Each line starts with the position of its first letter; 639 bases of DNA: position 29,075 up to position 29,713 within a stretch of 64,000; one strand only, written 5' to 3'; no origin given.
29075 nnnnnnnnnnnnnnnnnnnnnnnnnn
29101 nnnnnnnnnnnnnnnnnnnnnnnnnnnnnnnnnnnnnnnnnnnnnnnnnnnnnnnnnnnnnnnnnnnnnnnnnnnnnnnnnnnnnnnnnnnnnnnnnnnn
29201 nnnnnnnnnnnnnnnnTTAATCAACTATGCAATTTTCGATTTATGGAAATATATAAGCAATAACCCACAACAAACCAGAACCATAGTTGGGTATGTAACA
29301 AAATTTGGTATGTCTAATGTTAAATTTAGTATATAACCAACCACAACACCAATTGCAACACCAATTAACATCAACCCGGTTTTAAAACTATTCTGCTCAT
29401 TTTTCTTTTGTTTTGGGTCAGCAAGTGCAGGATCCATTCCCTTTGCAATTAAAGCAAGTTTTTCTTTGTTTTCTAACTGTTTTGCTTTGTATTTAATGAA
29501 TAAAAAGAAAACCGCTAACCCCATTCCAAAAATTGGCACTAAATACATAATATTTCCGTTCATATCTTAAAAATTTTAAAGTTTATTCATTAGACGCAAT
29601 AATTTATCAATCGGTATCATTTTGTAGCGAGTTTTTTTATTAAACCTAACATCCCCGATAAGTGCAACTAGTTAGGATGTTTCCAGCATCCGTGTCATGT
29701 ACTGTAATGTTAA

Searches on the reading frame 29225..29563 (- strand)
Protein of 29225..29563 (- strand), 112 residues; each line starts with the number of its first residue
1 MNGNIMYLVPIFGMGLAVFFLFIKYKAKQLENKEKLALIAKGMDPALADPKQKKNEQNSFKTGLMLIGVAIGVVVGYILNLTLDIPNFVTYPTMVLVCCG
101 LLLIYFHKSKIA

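Call 21: search_protein_families(library=pfam, proteins=[window:29225-29563:-])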
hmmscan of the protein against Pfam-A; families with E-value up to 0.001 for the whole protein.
window:29225-29563:- (112 aa): 2 families
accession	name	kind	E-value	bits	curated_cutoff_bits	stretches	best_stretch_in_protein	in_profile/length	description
PF19762.4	DUF6249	-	1.8e-13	50.7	33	1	9-107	3-100/104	Domain of unknown function (DUF6249)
PF15361.11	RIC3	-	0.00074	20.4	28.9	1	4-56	75-123/146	Resistance to inhibitors of cholinesterase homologue 3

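Call 43: find_encoding_contigs(protein=window:29225-29563:-, flank=10000, max_places=6)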
Protein window:29225-29563:- (112 aa): 3 contigs read that carry it; 3 places shown.
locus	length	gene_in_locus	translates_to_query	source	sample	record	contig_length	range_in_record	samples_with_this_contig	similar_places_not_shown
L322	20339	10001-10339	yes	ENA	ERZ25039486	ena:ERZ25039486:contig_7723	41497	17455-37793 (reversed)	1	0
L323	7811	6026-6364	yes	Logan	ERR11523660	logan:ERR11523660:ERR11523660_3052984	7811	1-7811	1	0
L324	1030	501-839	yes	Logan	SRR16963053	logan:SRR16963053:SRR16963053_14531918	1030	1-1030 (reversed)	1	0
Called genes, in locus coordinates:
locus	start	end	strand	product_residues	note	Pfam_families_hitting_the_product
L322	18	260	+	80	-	PF10387:DUF2442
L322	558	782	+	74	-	-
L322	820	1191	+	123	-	-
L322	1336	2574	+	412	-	PF02661:Fic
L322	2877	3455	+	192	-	PF01872:RibD_C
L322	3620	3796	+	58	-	-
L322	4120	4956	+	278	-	-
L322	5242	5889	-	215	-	PF12099:DUF3575 (weak)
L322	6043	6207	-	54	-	-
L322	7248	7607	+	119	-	PF01381:HTH_3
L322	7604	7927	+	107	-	PF13657:Couple_hipA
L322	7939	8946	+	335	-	PF07804:HipA_C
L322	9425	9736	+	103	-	PF01695:IstB_IS21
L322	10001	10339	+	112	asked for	PF19762:DUF6249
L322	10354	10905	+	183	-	PF04542:Sigma70_r2, PF08281:Sigma70_r4_2, PF04545:Sigma70_r4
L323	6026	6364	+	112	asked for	PF19762:DUF6249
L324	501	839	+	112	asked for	PF19762:DUF6249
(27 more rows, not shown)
